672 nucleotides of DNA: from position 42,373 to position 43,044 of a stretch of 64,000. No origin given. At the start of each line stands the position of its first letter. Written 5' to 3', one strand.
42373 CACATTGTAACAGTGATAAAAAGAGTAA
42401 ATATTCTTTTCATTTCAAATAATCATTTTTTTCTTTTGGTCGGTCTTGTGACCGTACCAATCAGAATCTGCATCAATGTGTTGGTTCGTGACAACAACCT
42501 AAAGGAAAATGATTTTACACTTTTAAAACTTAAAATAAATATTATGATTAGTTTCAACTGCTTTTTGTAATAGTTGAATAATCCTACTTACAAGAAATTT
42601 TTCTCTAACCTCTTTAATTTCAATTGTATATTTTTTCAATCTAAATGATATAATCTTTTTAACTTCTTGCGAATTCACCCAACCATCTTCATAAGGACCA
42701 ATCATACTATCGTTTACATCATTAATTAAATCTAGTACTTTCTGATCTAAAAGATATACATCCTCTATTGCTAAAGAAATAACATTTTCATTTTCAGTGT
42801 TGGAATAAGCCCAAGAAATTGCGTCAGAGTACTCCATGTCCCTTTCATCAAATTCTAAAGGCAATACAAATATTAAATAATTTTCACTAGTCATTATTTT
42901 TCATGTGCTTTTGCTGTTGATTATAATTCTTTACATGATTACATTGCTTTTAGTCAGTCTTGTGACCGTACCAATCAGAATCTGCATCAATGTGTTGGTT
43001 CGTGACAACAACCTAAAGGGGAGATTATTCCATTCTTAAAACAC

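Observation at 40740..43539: Recombinase-adjacent, very AT-rich cassette-like array of five small ORFs punctuated by conserved intergenic repeats (candidate acquired immunity/defence gene array)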

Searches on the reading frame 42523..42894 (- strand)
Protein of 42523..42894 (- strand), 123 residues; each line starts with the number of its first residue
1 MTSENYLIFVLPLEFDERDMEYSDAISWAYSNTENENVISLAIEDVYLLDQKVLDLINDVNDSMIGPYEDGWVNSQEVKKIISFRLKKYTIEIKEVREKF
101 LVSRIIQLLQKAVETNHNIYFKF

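Call 6: search_protein_families(library=pfam, proteins=[window:42523-42894:-], max_evalue=0.1)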
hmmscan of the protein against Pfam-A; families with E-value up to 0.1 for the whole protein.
window:42523-42894:- (123 aa): 1 family
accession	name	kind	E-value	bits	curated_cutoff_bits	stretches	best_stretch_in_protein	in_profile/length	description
PF16779.11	DMP12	-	2.9e-06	27.7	27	1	5-123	2-115/115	DNA-mimic protein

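Call 15: search_protein_families(library=ncbifam, proteins=[window:42523-42894:-], max_evalue=0.1)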
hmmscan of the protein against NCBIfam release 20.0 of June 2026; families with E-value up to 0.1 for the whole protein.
window:42523-42894:- (123 aa): 1 family
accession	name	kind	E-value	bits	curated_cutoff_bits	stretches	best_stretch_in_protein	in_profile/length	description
NF009363.0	PRK12720.1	equivalog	0.044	12.2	993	1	47-117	464-530/683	EscV/YscV/HrcV family type III secretion system export apparatus protein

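Call 16: search_protein_families(library=padloc, proteins=[window:42523-42894:-], max_evalue=0.1)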
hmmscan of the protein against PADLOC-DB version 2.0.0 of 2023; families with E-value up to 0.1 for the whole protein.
window:42523-42894:- (123 aa): 1 family
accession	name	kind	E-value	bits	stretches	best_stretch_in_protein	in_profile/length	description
PDLC01672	Cas12f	-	0.0023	14.9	1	55-123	383-444/486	CAS-V-F; effector__SPE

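Call 17: search_solved_structures(query=window:42523-42894:-, max_evalue=10, show_alignments=2)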
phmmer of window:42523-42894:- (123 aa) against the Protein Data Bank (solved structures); distinct sequences matched with E-value up to 10: 3.
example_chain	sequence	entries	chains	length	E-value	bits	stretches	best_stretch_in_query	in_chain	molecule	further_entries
3w1o_A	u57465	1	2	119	9.5e-07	32.2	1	3-123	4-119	DNA mimic protein DMP12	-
7osl_A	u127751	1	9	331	0.072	16.5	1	31-119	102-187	Translocator EscV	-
7k08_A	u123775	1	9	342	0.076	16.4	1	31-119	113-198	Translocator EscV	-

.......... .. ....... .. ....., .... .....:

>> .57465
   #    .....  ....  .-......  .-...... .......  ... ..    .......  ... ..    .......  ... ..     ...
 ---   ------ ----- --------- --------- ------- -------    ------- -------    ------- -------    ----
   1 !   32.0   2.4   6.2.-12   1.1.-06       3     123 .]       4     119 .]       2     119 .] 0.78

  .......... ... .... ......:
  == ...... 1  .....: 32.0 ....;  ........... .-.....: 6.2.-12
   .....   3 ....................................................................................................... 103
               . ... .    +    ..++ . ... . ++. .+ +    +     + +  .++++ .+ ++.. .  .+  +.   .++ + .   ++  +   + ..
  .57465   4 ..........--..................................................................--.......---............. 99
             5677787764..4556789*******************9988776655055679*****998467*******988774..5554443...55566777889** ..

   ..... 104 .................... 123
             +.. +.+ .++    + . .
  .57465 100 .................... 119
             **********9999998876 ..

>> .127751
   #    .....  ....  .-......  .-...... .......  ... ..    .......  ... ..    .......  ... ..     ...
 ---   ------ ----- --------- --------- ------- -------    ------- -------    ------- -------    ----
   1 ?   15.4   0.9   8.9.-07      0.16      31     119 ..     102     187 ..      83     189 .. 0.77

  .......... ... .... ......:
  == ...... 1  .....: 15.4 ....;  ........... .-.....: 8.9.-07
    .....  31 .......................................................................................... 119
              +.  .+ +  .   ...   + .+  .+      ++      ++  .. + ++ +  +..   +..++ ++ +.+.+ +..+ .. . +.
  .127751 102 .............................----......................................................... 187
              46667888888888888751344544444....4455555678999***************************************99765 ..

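Call 31: find_encoding_contigs(protein=window:42523-42894:-, flank=10000, max_places=10)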
Protein window:42523-42894:- (123 aa): no gene with exactly this product is on record in the collection.

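Call 49: search_protein_families(library=pfam, proteins=[L018:6417-7055:+, L018:7251-7790:+, L018:7930-8163:+, L018:8171-8470:+, L018:9013-9330:+, L018:9447-9896:+, L018:10969-11448:+], max_evalue=0.1)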
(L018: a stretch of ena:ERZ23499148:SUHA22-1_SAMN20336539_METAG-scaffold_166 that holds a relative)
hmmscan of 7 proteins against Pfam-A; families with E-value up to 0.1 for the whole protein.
L018:6417-7055:+ (212 aa): 1 family
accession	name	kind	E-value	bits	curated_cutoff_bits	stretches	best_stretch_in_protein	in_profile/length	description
PF13584.12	BatD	-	9.8e-07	29.8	24.1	2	50-98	37-92/92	BatD DUF11 like domain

L018:7251-7790:+ (179 aa): 0 families

L018:7930-8163:+ (77 aa): 0 families

L018:8171-8470:+ (99 aa): 1 family
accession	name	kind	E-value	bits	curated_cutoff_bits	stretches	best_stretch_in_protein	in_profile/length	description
PF05016.21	ParE_toxin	-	1.5e-07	32.3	23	1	7-87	3-83/89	ParE toxin of type II toxin-antitoxin system, parDE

L018:9013-9330:+ (105 aa): 0 families

L018:9447-9896:+ (149 aa): 1 family
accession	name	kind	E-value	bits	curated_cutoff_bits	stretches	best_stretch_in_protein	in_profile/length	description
PF13026.12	DUF3887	-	0.00073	20.6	31.8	1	37-95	2-60/91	Protein of unknown function (DUF3887)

L018:10969-11448:+ (159 aa): 2 families
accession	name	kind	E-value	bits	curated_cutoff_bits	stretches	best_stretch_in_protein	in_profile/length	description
PF20862.2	DUF6843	-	1.7e-14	54.1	27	1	23-122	2-94/110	Family of unknown function (DUF6843)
PF05848.17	CtsR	-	0.063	13.6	23.1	0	62-82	39-59/72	CtsR N-terminal HTH domain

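Call 60: search_protein_representatives(protein=window:42523-42894:-)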
Query: 123 residues. Proteins with E-value up to 0.001 (for the whole library): 64; up to 1e-10: 33; up to 1e-30: 1. The best 64 are listed.
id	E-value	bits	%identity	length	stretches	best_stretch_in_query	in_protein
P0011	2.2e-38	147.1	58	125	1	4-123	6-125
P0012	4.6e-30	120.3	48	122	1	1-123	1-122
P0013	3.8e-29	117.3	47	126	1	5-123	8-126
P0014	4.1e-23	97.9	48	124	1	4-123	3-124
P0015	3.3e-21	91.7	43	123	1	5-123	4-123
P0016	6.3e-20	87.6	43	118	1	10-123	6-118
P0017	5.9e-18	81.2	39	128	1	5-123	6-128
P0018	1.4e-17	80.0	38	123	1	5-122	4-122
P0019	1.6e-17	79.8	39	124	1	4-121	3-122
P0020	3.2e-17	78.9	40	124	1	8-123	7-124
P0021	3.2e-17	78.9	44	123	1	6-123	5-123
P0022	1.8e-16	76.5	36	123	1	8-123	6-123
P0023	2.2e-16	76.1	37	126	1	4-123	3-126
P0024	3.1e-16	75.7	38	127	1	4-123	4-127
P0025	7.1e-16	74.5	39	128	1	5-123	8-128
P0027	1.2e-15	73.8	41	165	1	6-123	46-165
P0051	7.7e-09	51.9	36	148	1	7-121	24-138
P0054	2.8e-08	50.0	32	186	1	5-123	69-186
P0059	2.4e-06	43.8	28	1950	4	29-87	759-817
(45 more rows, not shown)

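Call 61: find_encoding_contigs(protein=P0011, flank=10000, max_places=4)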
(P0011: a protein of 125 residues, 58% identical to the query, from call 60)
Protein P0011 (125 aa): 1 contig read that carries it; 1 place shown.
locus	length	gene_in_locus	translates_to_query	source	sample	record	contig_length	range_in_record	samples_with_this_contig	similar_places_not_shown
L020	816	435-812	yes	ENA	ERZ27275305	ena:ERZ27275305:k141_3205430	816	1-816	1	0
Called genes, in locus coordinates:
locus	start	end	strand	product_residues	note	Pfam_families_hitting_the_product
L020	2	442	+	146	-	?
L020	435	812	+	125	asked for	PF16779:DMP12 (weak)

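Call 62: search_protein_families(library=pfam, proteins=[L020:2-442:+], max_evalue=1)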
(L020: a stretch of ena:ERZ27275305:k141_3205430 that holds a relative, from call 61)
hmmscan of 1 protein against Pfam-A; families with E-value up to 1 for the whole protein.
L020:2-442:+ (146 aa): 2 families
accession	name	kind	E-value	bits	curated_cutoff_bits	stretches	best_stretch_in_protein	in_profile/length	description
PF13405.12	EF-hand_6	-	0.079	13.2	25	1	104-119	5-20/30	EF-hand domain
PF00690.31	Cation_ATPase_N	-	0.21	11.7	20.4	0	23-56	3-36/69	Cation transporter/ATPase, N-terminus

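Call 63: find_encoding_contigs(protein=P0012, flank=10000, max_places=4)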
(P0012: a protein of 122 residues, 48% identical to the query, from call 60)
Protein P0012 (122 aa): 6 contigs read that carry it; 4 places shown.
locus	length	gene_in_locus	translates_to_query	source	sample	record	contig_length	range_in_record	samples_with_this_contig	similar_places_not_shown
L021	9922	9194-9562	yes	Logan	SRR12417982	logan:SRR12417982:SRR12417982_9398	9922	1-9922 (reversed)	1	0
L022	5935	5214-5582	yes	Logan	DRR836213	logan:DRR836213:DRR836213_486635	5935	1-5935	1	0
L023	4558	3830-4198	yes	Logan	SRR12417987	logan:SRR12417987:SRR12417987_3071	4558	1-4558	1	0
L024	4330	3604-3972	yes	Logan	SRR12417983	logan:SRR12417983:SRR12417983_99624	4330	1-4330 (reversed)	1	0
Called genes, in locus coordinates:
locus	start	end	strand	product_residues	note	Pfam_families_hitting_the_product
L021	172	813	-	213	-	PF12766:Pyridox_oxase_2, PF01243:PNPOx_N, PF10590:PNP_phzG_C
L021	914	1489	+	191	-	PF02622:DUF179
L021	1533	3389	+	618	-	PF03993:DUF349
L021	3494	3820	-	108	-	PF01638:HxlR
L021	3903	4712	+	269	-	PF23441:SDR (weak), PF00106:adh_short, PF01370:Epimerase (weak), PF08659:KR (faint), PF13561:adh_short_C2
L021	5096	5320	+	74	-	-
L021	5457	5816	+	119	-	-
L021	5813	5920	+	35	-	-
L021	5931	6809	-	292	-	PF13276:HTH_21, PF00665:rve, PF24764:rva_4 (weak), PF13683:rve_3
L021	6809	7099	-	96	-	PF01527:HTH_Tnp_1, PF02796:HTH_7 (weak), PF13384:HTH_23 (weak), PF13518:HTH_28 (weak)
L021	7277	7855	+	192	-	-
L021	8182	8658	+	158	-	-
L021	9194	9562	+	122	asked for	PF16779:DMP12 (weak)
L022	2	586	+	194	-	?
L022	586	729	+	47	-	PF13561:adh_short_C2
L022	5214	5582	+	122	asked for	PF16779:DMP12 (weak)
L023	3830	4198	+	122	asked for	PF16779:DMP12 (weak)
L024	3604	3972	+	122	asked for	PF16779:DMP12 (weak)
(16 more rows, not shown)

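Call 66: search_protein_families(library=pfam, proteins=[P0059, L021:7277-7855:+, L021:8182-8658:+, L021:5457-5816:+, L021:5096-5320:+, P0054, P0027, P0051], max_evalue=0.01)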
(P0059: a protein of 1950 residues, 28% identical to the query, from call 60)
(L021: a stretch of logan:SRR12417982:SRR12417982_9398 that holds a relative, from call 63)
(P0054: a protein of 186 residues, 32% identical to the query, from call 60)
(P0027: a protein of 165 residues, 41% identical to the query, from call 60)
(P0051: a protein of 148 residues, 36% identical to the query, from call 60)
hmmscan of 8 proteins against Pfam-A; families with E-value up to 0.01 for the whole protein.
P0059 (1950 aa): 3 families
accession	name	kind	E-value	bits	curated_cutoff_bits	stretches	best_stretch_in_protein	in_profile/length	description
PF19433.5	NDNF_C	-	0.002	18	26.5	0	734-764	127-157/175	Neuron-derived Neurotrophic Factor C-terminal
PF08977.15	BOFC_N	-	0.0034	17.7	25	0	1210-1221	7-18/51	Bypass of Forespore C, N terminal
PF13490.11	zf-HC2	-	0.0067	16.9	22.2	0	1211-1225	10-24/35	Putative zinc-finger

L021:7277-7855:+ (192 aa): 0 families

L021:8182-8658:+ (158 aa): 0 families

L021:5457-5816:+ (119 aa): 0 families

L021:5096-5320:+ (74 aa): 0 families

P0054 (186 aa): 1 family
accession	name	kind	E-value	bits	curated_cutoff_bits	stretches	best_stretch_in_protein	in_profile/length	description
PF16779.11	DMP12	-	0.00027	21.3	27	1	90-186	21-115/115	DNA-mimic protein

P0027 (165 aa): 1 family
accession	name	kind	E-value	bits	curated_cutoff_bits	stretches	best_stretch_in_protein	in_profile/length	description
PF16779.11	DMP12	-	2.9e-06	27.7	27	1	60-165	15-115/115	DNA-mimic protein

P0051 (148 aa): 1 family
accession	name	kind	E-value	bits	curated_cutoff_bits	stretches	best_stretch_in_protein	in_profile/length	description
PF16779.11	DMP12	-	0.0012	19.3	27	1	31-139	10-114/115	DNA-mimic protein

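Call 67: list_cluster_members(proteins=[P0013, P0014, P0015, P0016, P0017, P0018, P0019, P0020, P0021, P0022])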
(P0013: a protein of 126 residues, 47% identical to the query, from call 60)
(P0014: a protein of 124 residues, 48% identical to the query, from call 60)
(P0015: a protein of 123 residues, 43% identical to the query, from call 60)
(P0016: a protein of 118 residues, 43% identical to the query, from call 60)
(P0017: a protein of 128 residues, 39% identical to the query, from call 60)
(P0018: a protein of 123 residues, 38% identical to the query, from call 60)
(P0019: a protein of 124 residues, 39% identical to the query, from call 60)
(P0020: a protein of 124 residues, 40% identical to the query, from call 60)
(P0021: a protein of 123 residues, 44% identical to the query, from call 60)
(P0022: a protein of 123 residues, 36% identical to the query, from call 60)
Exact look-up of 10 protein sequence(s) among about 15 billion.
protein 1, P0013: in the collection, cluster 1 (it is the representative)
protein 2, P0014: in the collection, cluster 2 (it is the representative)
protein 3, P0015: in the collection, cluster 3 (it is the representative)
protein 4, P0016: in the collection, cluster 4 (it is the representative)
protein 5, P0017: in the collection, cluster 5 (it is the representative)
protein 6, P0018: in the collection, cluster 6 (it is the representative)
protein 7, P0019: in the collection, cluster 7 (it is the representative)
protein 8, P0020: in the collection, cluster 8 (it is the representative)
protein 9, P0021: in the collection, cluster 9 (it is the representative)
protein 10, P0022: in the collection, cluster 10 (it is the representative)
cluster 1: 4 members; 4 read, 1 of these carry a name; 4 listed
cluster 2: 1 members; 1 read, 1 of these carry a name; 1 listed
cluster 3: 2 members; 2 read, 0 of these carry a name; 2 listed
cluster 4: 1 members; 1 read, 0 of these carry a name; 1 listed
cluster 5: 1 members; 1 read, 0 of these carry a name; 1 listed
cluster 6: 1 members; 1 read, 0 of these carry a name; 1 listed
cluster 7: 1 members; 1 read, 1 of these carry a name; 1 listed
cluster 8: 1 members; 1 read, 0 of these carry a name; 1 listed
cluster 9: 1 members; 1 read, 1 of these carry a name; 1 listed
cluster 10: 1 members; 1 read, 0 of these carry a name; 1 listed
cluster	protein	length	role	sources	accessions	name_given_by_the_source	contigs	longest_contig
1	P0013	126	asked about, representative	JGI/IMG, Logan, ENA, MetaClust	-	\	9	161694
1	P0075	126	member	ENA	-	-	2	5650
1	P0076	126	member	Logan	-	-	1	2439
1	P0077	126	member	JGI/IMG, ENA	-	-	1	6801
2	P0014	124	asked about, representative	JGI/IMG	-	hypothetical protein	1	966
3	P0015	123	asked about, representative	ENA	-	-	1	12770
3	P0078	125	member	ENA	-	-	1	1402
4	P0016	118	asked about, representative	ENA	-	-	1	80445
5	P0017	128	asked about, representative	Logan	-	-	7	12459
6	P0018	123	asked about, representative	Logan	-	-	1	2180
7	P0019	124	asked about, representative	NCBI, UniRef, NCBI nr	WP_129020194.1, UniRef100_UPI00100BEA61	hypothetical protein [Edaphocola flava] | hypothetical protein n=1 Tax=Edaphocola flava TaxID=2499629 RepID=UPI00100BEA61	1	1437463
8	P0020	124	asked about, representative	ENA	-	-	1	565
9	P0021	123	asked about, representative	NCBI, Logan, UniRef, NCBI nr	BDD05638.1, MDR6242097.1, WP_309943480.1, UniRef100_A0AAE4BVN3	DMP12 family DNA mimic protein [Aureibacter tunicatorum] | Uncharacterized protein n=1 Tax=Aureibacter tunicatorum TaxID=866807 ...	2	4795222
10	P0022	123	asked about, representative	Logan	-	-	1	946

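Call 68: find_encoding_contigs(protein=P0013, flank=8000, max_places=4)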
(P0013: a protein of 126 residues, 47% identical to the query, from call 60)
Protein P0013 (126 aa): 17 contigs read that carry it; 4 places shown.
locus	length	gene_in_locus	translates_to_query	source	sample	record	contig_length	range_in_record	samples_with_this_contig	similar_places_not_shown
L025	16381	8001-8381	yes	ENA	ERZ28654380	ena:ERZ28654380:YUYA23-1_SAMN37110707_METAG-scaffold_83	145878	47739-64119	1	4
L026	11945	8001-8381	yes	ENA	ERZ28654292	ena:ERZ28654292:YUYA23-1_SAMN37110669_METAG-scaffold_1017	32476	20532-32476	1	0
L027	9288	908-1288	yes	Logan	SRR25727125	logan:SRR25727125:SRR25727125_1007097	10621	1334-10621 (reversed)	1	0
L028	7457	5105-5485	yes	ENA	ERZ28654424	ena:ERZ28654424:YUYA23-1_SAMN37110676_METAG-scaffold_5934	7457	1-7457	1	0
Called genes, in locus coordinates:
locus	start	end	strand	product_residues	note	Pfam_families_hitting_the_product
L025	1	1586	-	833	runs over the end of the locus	PF13491:FtsK_4TM, PF17854:FtsK_alpha, PF01580:FtsK_SpoIIIE, PF09397:FtsK_gamma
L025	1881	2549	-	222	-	PF22252:PNGase_F-II_N (weak), PF14371:DUF4412 (faint)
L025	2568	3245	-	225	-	-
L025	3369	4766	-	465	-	PF02784:Orn_Arg_deC_N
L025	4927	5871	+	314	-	PF00491:Arginase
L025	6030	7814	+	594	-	PF03485:Arg_tRNA_synt_N (faint), PF00750:tRNA-synt_1d, PF05746:DALR_1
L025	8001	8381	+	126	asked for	PF16779:DMP12 (weak)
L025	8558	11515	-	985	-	PF00933:Glyco_hydro_3, PF01915:Glyco_hydro_3_C, PF00144:Beta-lactamase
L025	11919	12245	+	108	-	-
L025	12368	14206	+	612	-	PF02518:HATPase_c, PF13589:HATPase_c_3, PF01119:DNA_mis_repair, PF08676:MutL_C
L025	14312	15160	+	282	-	PF08551:DUF1751, PF01694:Rhomboid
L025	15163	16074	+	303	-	PF01694:Rhomboid, PF20216:DUF6576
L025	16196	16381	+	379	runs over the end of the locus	PF28535:DUF8431, PF03372:Exo_endo_phos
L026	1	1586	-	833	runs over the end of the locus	PF13491:FtsK_4TM, PF17854:FtsK_alpha, PF01580:FtsK_SpoIIIE, PF09397:FtsK_gamma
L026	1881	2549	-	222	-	PF22252:PNGase_F-II_N (weak), PF14371:DUF4412 (faint)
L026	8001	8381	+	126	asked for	PF16779:DMP12 (weak)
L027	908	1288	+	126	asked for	PF16779:DMP12 (weak)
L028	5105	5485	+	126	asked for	PF16779:DMP12 (weak)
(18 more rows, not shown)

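Call 69: find_encoding_contigs(protein=P0021, flank=8000, max_places=2)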
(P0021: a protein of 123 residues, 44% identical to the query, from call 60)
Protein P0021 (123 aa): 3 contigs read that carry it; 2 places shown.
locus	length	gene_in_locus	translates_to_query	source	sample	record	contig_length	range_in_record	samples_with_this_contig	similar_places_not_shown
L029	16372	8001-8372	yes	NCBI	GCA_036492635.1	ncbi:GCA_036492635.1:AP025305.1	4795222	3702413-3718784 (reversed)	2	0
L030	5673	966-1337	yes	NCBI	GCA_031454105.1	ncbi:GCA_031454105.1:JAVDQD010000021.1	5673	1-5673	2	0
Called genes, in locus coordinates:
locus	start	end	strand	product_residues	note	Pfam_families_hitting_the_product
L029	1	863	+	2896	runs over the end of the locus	PF05593:RHS_repeat (faint)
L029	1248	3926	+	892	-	PF08275:DNAG_N (weak), PF13155:Toprim_2, PF13362:Toprim_3 (weak), PF13662:Toprim_4 (weak), PF27228:MTBMA_p00010_2nd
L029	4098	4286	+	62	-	-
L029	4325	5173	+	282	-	PF02899:Phage_int_SAM_1 (faint), PF13495:Phage_int_SAM_4, PF00589:Phage_integrase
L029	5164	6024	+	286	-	PF00589:Phage_integrase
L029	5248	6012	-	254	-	-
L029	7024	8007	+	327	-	-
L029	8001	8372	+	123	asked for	PF16779:DMP12 (weak)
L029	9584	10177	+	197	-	PF01797:Y1_Tnp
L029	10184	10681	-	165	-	-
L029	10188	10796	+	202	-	-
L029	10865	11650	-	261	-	PF20205:DUF6567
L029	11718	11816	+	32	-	-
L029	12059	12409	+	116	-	-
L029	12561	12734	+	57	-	-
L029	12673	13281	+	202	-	-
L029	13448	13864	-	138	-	-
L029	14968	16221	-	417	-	PF13905:Thioredoxin_8 (faint), PF08534:Redoxin, PF00578:AhpC-TSA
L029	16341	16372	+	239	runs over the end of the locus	PF13568:OMP_b-brl_2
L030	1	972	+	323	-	?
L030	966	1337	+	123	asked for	PF16779:DMP12 (weak)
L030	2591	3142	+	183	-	PF01797:Y1_Tnp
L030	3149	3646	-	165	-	-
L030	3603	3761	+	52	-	-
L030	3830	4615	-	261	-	PF20205:DUF6567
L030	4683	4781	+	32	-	-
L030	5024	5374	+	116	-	-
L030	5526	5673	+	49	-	?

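Call 72: search_protein_families(library=pfam, proteins=[L029:7024-8007:+, L029:10188-10796:+, L029:12673-13281:+, L029:12059-12409:+, L030:1-972:+], max_evalue=1)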
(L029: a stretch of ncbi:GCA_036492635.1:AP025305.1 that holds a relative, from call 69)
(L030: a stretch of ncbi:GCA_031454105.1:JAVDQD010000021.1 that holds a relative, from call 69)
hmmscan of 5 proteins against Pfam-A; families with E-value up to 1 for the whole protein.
L029:7024-8007:+ (327 aa): 1 family
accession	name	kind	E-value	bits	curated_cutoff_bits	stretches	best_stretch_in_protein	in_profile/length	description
PF22755.2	E217_gp28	-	0.31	11.7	27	1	239-319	28-100/110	E217 collar protein gp28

L029:10188-10796:+ (202 aa): 7 families
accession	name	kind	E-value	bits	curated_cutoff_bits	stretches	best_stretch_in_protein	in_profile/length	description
PF18422.6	TNFR_16_TM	-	1.3e-10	41.7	25.6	0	167-179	22-34/38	Tumor necrosis factor receptor member 16 trans-membrane domain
PF07558.16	Shugoshin_N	-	1.2e-06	28.6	30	0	29-40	11-22/45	Shugoshin N-terminal coiled-coil region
PF03010.19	GP4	-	0.043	14.2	22.6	0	46-76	111-141/152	GP4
PF08251.16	Mastoparan_2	-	0.071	13.7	25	0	161-168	4-11/14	Mastoparan peptide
PF08603.16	CAP_C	-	0.096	12.7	23.8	0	21-89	37-105/157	Adenylate cyclase associated (CAP) C terminal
PF21213.3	PriA-like_WH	-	0.1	13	27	0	162-177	9-24/63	Primosomal protein N'-like, winged helix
PF07015.17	VirC1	-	0.28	10.9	24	0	75-115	145-185/231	VirC1 protein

L029:12673-13281:+ (202 aa): 0 families

L029:12059-12409:+ (116 aa): 0 families

L030:1-972:+ (323 aa): 1 family
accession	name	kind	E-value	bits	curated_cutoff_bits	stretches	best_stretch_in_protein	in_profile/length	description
PF22755.2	E217_gp28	-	0.3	11.7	27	1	235-315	28-100/110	E217 collar protein gp28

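Call 73: search_solved_structures(query=L029:7024-8007:+, max_evalue=1)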
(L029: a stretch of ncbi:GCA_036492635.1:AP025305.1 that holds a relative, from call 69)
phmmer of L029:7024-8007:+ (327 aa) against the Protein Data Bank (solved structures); distinct sequences matched with E-value up to 1: 2.
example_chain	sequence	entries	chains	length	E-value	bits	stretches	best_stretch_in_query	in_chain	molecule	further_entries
8fjp_A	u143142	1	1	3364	6.6e-05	25.8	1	31-95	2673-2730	salivary gland surface protein 1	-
9on3_A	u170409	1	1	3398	0.0027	20.5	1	39-95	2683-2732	SGS4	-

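Call 79: search_protein_families(library=phrogs, proteins=[window:42523-42894:-, L018:6417-7055:+, L018:7251-7790:+, L018:7930-8163:+, L018:9013-9330:+, L018:9447-9896:+], max_evalue=0.01)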
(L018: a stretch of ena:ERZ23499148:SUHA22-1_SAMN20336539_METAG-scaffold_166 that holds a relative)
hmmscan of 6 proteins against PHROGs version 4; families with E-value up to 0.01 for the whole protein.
window:42523-42894:- (123 aa): 0 families

L018:6417-7055:+ (212 aa): 0 families

L018:7251-7790:+ (179 aa): 0 families

L018:7930-8163:+ (77 aa): 0 families

L018:9013-9330:+ (105 aa): 0 families

L018:9447-9896:+ (149 aa): 0 families
